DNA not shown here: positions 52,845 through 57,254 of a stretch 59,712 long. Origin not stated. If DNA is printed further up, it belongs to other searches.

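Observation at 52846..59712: Complete, compact type II-A CRISPR-Cas9 locus in a PVC-like genome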

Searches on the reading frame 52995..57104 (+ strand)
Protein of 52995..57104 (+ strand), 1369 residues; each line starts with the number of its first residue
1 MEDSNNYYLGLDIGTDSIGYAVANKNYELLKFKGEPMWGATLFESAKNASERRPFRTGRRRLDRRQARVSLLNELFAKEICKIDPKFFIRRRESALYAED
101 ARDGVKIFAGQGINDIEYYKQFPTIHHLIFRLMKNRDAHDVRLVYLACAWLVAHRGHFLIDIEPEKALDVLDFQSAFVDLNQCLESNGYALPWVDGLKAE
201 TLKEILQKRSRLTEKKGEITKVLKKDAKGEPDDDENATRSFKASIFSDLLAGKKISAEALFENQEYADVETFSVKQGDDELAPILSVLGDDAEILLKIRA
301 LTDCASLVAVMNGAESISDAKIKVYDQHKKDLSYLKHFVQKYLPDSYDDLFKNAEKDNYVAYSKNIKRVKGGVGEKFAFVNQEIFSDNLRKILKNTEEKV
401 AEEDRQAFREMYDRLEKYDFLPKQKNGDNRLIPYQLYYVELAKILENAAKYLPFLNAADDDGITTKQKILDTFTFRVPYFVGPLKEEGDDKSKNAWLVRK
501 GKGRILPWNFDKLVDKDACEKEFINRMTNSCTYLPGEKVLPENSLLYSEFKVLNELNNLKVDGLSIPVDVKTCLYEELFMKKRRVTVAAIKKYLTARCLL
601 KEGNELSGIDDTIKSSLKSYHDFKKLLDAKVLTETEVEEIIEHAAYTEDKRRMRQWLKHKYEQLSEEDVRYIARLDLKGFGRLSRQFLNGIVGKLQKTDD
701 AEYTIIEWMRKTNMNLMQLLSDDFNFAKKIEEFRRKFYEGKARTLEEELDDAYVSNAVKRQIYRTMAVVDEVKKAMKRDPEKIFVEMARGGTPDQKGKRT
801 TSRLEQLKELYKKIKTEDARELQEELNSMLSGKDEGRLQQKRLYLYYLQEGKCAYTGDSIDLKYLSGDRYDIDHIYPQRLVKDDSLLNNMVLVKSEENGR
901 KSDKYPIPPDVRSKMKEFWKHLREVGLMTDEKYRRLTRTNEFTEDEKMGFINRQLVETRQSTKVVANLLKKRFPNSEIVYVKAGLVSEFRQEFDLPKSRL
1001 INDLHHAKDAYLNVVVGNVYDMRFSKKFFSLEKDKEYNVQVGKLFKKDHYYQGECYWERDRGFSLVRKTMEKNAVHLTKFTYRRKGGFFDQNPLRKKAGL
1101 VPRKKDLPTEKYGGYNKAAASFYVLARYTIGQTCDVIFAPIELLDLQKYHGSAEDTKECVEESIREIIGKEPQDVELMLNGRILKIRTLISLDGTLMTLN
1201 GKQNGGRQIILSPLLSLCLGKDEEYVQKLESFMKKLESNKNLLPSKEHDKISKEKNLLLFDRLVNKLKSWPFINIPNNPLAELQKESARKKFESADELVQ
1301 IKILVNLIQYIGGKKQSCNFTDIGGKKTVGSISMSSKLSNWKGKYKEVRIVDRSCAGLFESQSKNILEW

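Call 6: search_protein_families(library=pfam, proteins=[window:52995-57104:+])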
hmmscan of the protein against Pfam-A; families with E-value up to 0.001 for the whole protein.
window:52995-57104:+ (1369 aa): 5 families
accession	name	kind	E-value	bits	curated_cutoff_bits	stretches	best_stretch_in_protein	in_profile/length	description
PF16592.10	Cas9_REC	-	6.3e-121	405.2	25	1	174-732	2-539/541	REC lobe of CRISPR-associated endonuclease Cas9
PF16595.10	Cas9_PI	-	9.2e-44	150.6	25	1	1085-1360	1-264/265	PAM-interacting domain of CRISPR-associated endonuclease Cas9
PF22702.2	Cas9_RuvC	-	1e-17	65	27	1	959-1077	1-146/151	Cas9 RuvC domain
PF13395.12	HNH_4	-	2.8e-16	59.6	22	1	853-906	1-53/54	HNH endonuclease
PF16593.10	Cas9-BH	-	2.8e-12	46.6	26.3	1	52-84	1-33/33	Bridge helix of CRISPR-associated endonuclease Cas9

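Call 7: search_protein_families(library=ncbifam, proteins=[window:52995-57104:+])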
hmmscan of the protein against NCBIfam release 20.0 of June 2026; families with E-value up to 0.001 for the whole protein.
window:52995-57104:+ (1369 aa): 1 family
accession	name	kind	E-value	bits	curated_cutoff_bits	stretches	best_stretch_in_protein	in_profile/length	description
TIGR01865.2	cas_Csn1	equivalog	1.1e-255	851.6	100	1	7-1354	1-1066/1070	type II CRISPR RNA-guided endonuclease Cas9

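Call 10: search_solved_structures(query=window:52995-57104:+, max_evalue=1e-10)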
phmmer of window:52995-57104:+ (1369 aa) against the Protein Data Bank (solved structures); distinct sequences matched with E-value up to 1e-10: 51.
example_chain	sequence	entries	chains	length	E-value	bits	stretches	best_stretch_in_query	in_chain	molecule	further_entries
9jwk_A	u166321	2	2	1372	4.8e-212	710.2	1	5-1367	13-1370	CRISPR-associated endonuclease Cas9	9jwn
7vk9_A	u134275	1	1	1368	1.1e-146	493.6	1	6-1027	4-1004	CRISPR-associated endonuclease Cas9/Csn1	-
4zt0_A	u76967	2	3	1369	1.3e-146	493.4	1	6-1027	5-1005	CRISPR-associated endonuclease Cas9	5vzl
6mcb_A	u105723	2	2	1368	1.4e-146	493.3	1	6-1027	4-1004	CRISPR-associated endonuclease Cas9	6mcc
7s37_P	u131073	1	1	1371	1.6e-146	493.1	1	6-1027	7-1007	CRISPR-associated endonuclease Cas9/Csn1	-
7s36_P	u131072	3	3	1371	1.6e-146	493.1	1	6-1027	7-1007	CRISPR-associated endonuclease Cas9/Csn1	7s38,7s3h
6ifo_A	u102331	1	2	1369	1.8e-146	492.9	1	6-1027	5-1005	CRISPR-associated endonuclease Cas9/Csn1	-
4cmp_A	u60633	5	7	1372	1.8e-146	492.9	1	5-1027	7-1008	CRISPR-ASSOCIATED ENDONUCLEASE CAS9/CSN1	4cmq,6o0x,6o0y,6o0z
8fzt_E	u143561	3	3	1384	1.9e-146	492.9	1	6-1027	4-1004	CRISPR-associated endonuclease Cas9/Csn1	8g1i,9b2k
5f9r_B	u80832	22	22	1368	1.9e-146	492.8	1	6-1027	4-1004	CRISPR-associated endonuclease Cas9/Csn1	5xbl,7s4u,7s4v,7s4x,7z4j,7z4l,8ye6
9k4c_A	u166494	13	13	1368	2e-146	492.8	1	6-1026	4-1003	CRISPR-associated endonuclease Cas9/Csn1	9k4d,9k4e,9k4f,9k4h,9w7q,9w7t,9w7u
7v59_B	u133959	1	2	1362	2.8e-146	492.3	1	6-1027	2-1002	CRISPR-associated endonuclease Cas9/Csn1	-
9wdx_P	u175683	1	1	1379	7.5e-146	490.9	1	6-1027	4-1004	CRISPR-associated endonuclease Cas9/Csn1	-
8tzz_A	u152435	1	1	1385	1.1e-145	490.3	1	5-1027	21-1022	CRISPR-associated endonuclease Cas9/Csn1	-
8spq_A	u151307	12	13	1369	1.2e-145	490.2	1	5-1027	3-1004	CRISPR-associated endonuclease Cas9/Csn1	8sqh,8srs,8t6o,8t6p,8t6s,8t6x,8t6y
8t6t_A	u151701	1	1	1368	1.5e-145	489.9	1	6-1027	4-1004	CRISPR-associated endonuclease Cas9/Csn1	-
8u3y_A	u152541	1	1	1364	1.9e-145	489.5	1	6-1027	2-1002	CRISPR-associated endonuclease Cas9/Csn1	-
6aeb_B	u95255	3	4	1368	2e-145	489.5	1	6-1027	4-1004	DNA Nuclease | CRISPR-associated endonuclease Cas9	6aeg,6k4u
9h4l_A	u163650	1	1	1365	2.2e-145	489.3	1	6-1027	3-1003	CRISPR-associated endonuclease Cas9/Csn1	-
8t79_A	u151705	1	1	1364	2.4e-145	489.2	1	6-1027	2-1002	CRISPR-associated endonuclease Cas9/Csn1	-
6ai6_A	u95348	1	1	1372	4e-145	488.5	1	6-1027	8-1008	CRISPR-associated endonuclease Cas9/Csn1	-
4un3_B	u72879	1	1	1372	4.5e-145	488.3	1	5-1027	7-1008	CRISPR-ASSOCIATED ENDONUCLEASE CAS9/CSN1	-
6k4p_B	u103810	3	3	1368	1.4e-144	486.6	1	6-1027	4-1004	CRISPR-associated endonuclease Cas9/Csn1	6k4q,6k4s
4zt9_A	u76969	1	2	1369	3.5e-144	485.4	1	6-1027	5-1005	CRISPR-associated endonuclease Cas9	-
9kj6_A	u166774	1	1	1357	4.2e-144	485.1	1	6-1027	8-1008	CRISPR-associated endonuclease Cas9/Csn1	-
4un4_B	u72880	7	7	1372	5e-144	484.8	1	6-1027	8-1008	CRISPR-ASSOCIATED ENDONUCLEASE CAS9/CSN1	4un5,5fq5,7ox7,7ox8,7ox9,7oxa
5vw1_A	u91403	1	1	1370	5.1e-144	484.8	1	6-1027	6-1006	CRISPR-associated endonuclease Cas9/Csn1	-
5y36_A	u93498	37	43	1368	5.3e-144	484.8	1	6-1027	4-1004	CRISPR-associated endonuclease Cas9/Csn1 | CRISPR-associated endonuclease Cas9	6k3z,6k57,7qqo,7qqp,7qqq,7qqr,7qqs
8wus_A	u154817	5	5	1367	5.4e-144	484.7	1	6-1027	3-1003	CRISPR-associated endonuclease Cas9/Csn1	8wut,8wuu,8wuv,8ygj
5fw2_B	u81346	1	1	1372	7e-144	484.3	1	6-1027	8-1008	CRISPR-ASSOCIATED ENDONUCLEASE CAS9/CSN1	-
6vpc_B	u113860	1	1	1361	9e-144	484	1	7-1027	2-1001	CRISPR-associated endonuclease Cas9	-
5fw1_B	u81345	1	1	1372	1.5e-143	483.3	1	6-1027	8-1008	CRISPR-ASSOCIATED ENDONUCLEASE CAS9/CSN1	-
5fw3_B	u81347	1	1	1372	1.8e-143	483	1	6-1027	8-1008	CRISPR-ASSOCIATED ENDONUCLEASE CAS9/CSN1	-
4oo8_A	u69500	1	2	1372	3e-143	482.3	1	6-1027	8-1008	CRISPR-associated endonuclease Cas9/Csn1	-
5b2s_B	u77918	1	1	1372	4.2e-143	481.8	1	6-1027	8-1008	CRISPR-associated endonuclease Cas9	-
5b2r_B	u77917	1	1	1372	9e-143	480.7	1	6-1027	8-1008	CRISPR-associated endonuclease Cas9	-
5b2t_B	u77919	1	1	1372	1.1e-142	480.4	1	6-1027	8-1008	CRISPR-associated endonuclease Cas9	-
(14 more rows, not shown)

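Call 11: find_homologous_proteins(query=window:52995-57104:+, max_evalue=1e-50)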
Query window:52995-57104:+ (1369 aa): 2557 proteins with E <= 1e-50 among 8000 candidates; the best 120 are listed.
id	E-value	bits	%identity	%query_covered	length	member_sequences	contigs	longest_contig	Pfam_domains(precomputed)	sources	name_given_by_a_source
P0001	0.0e+0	2264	88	84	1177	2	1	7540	PF16592.11,PF13395.13,PF22702.3,PF16595.11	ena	-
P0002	0.0e+0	2251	74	100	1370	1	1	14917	PF16592.11,PF13395.13,PF22702.3,PF16593.12,PF16595.11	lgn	-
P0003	0.0e+0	2217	73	100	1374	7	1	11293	PF16592.11,PF13395.13,PF22702.3,PF16593.12,PF16595.11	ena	-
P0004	0.0e+0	2214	73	100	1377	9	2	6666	PF16592.11,PF13395.13,PF22702.3,PF16593.12,PF16595.11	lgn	-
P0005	0.0e+0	2213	73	100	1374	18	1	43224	PF16592.11,PF13395.13,PF22702.3,PF16593.12,PF16595.11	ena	-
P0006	0.0e+0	2213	73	100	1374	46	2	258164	PF16592.11,PF13395.13,PF22702.3,PF16593.12,PF16595.11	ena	-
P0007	0.0e+0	2206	73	100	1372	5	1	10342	PF16592.11,PF13395.13,PF22702.3,PF16593.12,PF16595.11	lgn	-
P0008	0.0e+0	2205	72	100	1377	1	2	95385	PF16592.11,PF13395.13,PF22702.3,PF16593.12,PF16595.11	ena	-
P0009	0.0e+0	2203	72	100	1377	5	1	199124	PF16592.11,PF13395.13,PF22702.3,PF16593.12,PF16595.11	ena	-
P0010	0.0e+0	2203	73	100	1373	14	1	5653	PF16592.11,PF13395.13,PF22702.3,PF16593.12,PF16595.11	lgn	-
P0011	0.0e+0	2197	72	100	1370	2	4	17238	PF16592.11,PF13395.13,PF22702.3,PF16593.12,PF16595.11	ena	-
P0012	0.0e+0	2196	72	100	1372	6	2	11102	PF16592.11,PF13395.13,PF22702.3,PF16593.12,PF16595.11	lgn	-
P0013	0.0e+0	2184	72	100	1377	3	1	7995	PF16592.11,PF13395.13,PF22702.3,PF16593.12,PF16595.11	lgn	-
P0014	0.0e+0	2180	72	100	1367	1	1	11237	PF16592.11,PF13395.13,PF22702.3,PF16593.12,PF16595.11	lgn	-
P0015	0.0e+0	2016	68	100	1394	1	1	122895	PF16592.11,PF13395.13,PF22702.3,PF16593.12,PF16595.11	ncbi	ncbi:MAG: type II CRISPR RNA-guided endonuclease Cas9 [Thermoguttaceae bacterium]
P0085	0.0e+0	1469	51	100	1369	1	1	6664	PF16592.11,PF13395.13,PF22702.3,PF16593.12,PF16595.11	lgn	-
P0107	0.0e+0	1415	50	100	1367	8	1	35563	PF16592.11,PF13395.13,PF22702.3,PF16593.12,PF16595.11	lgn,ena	-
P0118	0.0e+0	1396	50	100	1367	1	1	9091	PF16592.11,PF13395.13,PF22702.3,PF16593.12,PF16595.11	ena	-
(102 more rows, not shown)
